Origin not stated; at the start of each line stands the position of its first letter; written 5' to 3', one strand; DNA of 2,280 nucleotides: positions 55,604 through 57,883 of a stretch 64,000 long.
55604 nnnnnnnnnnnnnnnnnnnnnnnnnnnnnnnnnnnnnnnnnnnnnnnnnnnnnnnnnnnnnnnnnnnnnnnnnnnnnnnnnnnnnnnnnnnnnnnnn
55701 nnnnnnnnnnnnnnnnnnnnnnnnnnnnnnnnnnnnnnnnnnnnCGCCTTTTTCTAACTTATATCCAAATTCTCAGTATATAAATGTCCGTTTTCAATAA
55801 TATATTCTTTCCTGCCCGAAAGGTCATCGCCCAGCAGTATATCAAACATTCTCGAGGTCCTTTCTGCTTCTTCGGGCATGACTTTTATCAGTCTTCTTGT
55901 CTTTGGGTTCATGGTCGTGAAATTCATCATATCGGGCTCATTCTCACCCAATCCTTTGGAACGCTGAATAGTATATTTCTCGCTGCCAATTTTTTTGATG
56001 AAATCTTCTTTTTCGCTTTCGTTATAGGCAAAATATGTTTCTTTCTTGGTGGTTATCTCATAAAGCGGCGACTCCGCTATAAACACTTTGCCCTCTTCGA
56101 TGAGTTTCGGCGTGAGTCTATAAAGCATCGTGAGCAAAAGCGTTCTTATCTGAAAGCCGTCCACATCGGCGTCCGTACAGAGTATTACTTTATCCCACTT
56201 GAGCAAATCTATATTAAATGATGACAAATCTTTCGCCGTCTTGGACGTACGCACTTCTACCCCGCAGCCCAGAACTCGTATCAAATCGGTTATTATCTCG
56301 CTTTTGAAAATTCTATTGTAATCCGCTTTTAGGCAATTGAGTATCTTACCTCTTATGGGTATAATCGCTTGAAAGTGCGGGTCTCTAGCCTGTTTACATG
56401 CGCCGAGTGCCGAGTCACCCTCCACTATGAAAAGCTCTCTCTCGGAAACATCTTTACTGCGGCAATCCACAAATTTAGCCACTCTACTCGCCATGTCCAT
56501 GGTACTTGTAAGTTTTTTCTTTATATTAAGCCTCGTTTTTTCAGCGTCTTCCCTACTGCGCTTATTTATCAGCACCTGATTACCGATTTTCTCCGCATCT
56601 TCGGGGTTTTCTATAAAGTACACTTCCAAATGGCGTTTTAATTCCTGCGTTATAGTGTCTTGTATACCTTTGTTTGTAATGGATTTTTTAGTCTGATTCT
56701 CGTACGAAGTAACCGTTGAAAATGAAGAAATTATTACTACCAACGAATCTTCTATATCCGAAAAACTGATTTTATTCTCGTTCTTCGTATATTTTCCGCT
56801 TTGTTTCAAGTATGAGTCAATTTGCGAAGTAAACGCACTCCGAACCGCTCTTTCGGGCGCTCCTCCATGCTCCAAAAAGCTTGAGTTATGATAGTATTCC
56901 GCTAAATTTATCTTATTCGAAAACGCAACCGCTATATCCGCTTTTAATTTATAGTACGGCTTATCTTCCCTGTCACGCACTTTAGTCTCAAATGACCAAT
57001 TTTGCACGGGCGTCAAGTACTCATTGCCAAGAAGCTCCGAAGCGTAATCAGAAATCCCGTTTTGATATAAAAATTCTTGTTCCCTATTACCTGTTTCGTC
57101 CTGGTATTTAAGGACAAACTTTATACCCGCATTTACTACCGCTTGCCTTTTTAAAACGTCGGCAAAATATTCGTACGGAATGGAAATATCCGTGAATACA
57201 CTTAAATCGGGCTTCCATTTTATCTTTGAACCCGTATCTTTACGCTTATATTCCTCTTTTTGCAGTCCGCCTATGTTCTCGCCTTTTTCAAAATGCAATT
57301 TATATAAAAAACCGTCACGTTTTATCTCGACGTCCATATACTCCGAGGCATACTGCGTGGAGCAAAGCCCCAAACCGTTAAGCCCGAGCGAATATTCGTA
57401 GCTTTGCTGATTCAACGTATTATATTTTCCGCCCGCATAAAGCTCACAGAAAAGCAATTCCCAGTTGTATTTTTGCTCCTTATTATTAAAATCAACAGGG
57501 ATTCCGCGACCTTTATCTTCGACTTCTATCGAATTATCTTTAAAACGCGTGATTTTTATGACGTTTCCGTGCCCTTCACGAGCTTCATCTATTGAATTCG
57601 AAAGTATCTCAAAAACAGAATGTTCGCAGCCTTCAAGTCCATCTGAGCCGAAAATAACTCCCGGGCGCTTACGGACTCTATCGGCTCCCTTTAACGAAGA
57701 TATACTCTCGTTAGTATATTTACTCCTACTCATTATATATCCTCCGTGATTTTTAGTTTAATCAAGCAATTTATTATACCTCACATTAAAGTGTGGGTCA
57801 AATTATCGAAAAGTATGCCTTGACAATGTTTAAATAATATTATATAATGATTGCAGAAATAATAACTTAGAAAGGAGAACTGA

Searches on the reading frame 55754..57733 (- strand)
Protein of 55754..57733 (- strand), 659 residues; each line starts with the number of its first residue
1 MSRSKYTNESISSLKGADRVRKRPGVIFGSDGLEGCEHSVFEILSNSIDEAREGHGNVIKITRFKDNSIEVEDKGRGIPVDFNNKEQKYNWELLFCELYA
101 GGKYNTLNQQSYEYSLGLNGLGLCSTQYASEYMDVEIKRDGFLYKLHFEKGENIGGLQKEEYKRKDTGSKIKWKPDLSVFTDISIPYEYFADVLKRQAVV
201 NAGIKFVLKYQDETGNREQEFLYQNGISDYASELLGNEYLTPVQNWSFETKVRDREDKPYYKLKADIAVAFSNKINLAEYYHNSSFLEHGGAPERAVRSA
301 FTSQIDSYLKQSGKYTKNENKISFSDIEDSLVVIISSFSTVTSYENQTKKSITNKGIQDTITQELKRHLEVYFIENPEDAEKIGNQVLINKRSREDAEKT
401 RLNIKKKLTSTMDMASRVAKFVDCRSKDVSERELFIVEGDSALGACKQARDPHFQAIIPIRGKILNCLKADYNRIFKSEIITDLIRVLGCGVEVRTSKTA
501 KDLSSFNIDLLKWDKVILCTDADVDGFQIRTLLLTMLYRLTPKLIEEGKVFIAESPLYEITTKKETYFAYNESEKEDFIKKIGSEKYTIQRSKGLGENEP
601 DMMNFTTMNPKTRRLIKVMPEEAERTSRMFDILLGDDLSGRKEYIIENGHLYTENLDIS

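Call 7: search_protein_families(library=pfam, proteins=[window:55754-57733:-], max_evalue=0.00001)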
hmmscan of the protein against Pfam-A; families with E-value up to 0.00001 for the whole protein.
window:55754-57733:- (659 aa): 4 families
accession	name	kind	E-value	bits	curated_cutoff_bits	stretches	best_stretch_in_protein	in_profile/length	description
PF00204.31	DNA_gyraseB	-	1.2e-28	100.2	27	1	226-401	1-171/173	DNA gyrase B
PF00986.26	DNA_gyraseB_C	-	5.6e-21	74.9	29.8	1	585-645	2-62/63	DNA gyrase B subunit, carboxyl terminus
PF01751.28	Toprim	-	5.2e-18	65.4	23.1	1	433-554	1-95/96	Toprim domain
PF02518.31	HATPase_c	-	3.5e-07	31.1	26.4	1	37-139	7-93/111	Histidine kinase-, DNA gyrase B-, and HSP90-like ATPase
